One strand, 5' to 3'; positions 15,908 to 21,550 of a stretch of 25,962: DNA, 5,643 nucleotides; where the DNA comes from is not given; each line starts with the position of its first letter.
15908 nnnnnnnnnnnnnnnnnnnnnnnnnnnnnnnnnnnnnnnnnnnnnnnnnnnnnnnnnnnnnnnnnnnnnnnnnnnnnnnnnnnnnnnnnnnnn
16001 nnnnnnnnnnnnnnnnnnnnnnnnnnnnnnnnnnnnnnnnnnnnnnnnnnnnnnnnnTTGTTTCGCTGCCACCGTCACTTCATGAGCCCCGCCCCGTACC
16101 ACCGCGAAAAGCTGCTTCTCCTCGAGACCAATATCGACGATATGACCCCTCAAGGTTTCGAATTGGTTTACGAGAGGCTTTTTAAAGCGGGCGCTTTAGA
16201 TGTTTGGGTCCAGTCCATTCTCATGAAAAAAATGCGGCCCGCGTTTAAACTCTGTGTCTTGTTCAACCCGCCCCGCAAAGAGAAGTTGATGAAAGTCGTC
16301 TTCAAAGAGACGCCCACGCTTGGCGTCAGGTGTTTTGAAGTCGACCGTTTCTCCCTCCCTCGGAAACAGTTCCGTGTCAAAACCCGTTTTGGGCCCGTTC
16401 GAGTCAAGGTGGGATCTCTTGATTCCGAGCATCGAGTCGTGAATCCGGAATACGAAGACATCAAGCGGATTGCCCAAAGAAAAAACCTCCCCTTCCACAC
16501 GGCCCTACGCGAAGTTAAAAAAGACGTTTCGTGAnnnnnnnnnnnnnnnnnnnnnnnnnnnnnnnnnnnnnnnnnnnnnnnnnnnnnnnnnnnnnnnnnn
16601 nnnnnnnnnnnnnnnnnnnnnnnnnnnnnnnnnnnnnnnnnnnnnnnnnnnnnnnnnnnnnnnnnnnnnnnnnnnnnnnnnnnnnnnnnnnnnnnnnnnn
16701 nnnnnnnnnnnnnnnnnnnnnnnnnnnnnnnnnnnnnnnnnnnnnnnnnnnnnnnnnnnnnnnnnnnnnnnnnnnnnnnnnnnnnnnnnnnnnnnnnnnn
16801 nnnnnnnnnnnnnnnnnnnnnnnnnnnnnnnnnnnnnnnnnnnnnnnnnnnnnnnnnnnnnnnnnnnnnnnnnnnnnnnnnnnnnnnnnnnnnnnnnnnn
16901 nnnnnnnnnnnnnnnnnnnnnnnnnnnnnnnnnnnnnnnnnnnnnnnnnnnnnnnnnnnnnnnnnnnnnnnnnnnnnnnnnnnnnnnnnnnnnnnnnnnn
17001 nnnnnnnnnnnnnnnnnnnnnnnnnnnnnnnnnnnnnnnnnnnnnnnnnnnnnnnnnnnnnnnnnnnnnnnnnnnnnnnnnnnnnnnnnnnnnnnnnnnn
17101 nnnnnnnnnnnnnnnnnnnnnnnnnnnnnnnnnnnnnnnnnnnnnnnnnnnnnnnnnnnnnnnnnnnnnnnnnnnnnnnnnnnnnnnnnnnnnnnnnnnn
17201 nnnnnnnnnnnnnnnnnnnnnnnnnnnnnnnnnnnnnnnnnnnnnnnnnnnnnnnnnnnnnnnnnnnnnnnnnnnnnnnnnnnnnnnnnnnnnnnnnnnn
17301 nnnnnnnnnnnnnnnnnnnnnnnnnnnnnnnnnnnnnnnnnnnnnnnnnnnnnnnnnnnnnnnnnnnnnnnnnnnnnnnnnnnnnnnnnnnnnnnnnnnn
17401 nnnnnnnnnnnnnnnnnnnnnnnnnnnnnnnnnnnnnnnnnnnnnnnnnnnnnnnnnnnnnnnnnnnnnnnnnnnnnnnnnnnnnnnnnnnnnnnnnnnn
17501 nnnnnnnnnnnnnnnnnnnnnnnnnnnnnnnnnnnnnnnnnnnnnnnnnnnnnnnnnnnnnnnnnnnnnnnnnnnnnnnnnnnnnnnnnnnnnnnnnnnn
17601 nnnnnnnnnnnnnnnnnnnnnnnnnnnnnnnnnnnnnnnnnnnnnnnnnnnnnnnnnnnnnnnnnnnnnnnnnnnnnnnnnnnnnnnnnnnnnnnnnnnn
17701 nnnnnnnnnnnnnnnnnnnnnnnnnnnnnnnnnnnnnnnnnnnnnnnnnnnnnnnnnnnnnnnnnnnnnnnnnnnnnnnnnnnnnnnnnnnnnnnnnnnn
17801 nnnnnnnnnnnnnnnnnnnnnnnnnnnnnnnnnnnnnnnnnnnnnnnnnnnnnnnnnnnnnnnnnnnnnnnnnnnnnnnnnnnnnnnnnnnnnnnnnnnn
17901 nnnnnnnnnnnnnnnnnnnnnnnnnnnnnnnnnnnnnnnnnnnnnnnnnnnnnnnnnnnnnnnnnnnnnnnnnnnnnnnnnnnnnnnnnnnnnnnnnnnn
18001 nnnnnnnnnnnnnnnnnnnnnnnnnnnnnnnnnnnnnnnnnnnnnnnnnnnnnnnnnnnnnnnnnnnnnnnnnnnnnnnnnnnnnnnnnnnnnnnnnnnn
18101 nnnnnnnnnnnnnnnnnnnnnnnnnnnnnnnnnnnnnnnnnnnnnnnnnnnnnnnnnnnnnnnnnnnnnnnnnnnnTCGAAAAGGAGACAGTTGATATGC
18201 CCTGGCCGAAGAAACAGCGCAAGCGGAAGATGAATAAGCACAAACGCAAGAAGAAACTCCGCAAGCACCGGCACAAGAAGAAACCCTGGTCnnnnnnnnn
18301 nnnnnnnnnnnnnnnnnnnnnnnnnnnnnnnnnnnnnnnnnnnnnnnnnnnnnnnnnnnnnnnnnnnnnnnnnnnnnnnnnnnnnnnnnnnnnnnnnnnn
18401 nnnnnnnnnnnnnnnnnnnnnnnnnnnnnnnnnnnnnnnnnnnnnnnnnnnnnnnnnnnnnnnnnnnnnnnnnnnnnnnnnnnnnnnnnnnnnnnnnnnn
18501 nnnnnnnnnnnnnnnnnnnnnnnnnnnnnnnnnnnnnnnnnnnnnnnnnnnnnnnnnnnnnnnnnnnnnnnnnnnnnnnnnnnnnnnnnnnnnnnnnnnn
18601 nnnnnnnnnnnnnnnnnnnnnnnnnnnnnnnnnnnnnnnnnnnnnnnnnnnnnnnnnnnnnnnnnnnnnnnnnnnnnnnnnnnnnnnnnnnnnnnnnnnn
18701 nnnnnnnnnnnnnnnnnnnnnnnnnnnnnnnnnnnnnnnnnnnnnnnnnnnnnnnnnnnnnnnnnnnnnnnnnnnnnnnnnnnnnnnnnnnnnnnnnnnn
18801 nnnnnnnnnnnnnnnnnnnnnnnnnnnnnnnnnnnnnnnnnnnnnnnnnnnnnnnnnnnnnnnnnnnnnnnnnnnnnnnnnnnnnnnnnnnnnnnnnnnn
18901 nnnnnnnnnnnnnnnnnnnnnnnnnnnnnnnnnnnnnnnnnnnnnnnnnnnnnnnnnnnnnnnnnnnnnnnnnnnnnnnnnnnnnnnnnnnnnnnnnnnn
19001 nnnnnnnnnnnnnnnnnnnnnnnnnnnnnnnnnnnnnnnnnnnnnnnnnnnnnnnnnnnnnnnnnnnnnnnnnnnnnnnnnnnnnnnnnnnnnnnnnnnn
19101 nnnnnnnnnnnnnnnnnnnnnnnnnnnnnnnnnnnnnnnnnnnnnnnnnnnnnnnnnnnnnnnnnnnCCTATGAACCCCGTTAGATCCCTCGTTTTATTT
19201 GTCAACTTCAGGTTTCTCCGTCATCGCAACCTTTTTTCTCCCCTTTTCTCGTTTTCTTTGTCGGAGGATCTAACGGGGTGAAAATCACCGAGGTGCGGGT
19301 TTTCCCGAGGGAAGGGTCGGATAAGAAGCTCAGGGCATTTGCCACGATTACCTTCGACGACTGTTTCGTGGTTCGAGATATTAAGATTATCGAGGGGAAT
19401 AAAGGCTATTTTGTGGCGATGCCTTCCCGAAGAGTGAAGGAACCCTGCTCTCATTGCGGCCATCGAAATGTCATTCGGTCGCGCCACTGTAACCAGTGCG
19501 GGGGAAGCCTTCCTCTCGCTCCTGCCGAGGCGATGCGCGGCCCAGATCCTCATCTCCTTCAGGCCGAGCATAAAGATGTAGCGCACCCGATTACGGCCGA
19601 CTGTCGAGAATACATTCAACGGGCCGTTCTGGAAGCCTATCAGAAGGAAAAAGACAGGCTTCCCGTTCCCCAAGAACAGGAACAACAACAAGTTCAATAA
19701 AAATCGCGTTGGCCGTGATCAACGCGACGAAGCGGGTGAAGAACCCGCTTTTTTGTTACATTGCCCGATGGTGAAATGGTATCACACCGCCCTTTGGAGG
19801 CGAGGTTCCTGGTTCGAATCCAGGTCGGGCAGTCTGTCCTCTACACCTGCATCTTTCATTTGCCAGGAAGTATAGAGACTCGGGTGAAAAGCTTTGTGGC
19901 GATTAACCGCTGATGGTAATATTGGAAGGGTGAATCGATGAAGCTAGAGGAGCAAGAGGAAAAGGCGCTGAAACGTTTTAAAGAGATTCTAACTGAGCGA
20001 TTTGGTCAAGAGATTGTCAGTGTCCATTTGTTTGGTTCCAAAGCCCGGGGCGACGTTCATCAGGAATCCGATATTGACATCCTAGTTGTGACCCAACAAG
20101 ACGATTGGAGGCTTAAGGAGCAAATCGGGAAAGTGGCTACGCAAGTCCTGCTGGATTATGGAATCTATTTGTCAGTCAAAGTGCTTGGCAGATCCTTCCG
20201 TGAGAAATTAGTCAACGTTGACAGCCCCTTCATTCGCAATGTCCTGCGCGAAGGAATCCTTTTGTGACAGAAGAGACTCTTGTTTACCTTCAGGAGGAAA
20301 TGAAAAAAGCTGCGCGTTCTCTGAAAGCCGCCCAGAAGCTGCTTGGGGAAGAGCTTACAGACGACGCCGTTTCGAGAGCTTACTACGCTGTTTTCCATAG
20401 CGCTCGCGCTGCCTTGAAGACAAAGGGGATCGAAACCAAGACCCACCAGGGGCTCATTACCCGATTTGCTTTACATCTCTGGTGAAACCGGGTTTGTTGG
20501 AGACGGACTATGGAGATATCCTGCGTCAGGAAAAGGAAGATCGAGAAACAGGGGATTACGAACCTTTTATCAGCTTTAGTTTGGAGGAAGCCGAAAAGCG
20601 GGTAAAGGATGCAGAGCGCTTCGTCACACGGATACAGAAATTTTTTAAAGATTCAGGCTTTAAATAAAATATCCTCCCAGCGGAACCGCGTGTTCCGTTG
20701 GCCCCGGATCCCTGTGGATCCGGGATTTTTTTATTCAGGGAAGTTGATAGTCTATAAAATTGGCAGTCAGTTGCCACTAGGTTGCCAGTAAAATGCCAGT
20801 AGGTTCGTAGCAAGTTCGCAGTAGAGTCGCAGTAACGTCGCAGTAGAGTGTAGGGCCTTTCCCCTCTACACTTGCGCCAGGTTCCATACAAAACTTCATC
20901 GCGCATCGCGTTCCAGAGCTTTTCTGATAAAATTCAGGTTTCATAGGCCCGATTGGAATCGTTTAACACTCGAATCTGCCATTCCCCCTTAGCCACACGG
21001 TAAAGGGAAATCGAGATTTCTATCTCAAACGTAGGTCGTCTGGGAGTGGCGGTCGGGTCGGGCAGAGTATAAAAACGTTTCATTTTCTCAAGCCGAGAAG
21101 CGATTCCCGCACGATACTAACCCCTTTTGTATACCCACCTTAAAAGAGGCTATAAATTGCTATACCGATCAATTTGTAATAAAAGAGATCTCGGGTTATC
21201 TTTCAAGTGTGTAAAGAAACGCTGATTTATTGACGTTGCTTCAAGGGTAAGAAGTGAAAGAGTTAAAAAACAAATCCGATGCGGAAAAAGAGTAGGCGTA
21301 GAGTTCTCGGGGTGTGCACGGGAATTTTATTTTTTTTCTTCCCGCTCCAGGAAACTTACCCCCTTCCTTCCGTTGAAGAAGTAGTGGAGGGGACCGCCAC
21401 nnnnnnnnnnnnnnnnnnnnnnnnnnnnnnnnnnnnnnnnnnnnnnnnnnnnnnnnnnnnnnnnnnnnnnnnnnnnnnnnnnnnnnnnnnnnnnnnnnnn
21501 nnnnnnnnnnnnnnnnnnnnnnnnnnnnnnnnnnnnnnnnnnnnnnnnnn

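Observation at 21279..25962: Giant FHA/TpsA-like exoprotein missed by ORF calling, next to a tRNA-linked island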

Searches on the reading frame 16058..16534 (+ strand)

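Call 8: search_protein_families(library=pfam, proteins=[window:16058-16534:+], max_evalue=0.001)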
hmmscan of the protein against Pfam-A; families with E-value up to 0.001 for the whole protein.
window:16058-16534:+ (158 aa): 1 family
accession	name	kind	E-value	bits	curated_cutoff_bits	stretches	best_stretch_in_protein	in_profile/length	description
PF01969.22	Ni_insertion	-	1.1e-45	156.8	22.1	1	11-148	237-373/375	Nickel insertion protein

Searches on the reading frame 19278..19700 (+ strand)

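Call 63: search_protein_families(library=pfam, proteins=[window:19278-19700:+], max_evalue=0.01)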
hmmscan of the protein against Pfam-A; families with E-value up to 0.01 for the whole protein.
window:19278-19700:+ (140 aa): 3 families
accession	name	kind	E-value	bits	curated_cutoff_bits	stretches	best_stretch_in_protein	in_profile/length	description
PF04026.17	SpoVG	-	4.6e-30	104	29.6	1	1-123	1-82/82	SpoVG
PF12773.13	DZR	-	0.00019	22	27.3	1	57-79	1-23/45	Double zinc ribbon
PF00641.23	Zn_ribbon_RanBP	-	0.003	17.2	27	1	57-77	7-27/30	Zn-finger in Ran binding protein and others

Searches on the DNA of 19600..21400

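Call 92: search_rna_families(source=window, start=19600, end=21400, threshold=evalue, max_evalue=1)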
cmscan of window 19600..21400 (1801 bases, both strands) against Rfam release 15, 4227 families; matches with E-value up to 1: 4.
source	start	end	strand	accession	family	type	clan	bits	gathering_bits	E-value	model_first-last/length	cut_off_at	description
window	19762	19832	+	RF00005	tRNA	Gene; tRNA;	CL00001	60.5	29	3.7e-12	1-71/71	no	tRNA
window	19762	19833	-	RF04354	Plastid-ycf2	Cis-reg;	-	24.6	65.7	0.03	1-75/75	no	Plastid-ycf2 5UTR RNA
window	20645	20771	+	RF02634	EF3314_EF3315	Gene; sRNA;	-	16.1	100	0.98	1-141/141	no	Enterococcus sRNA EF3314_EF3315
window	21275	21298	+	RF02914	DUF805b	Cis-reg;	CL00115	14.6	35.6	0.86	1-35/35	no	DUF805b RNA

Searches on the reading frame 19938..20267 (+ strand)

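Call 8: search_protein_families(library=pfam, proteins=[window:19938-20267:+], max_evalue=0.001)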
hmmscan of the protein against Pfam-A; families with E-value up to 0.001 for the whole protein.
window:19938-20267:+ (109 aa): 3 families
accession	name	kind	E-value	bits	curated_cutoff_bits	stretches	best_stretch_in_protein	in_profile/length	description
PF01909.29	NTP_transf_2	-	2.9e-12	47.3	21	1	11-106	1-90/93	Nucleotidyltransferase domain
PF18765.7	Polbeta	-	2.1e-09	37.9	26.9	1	15-66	4-54/93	Polymerase beta, Nucleotidyltransferase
PF22600.2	MTPAP-like_central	-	0.00056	20.5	27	1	6-58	21-71/139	Poly(A) RNA polymerase, mitochondrial-like, central palm domain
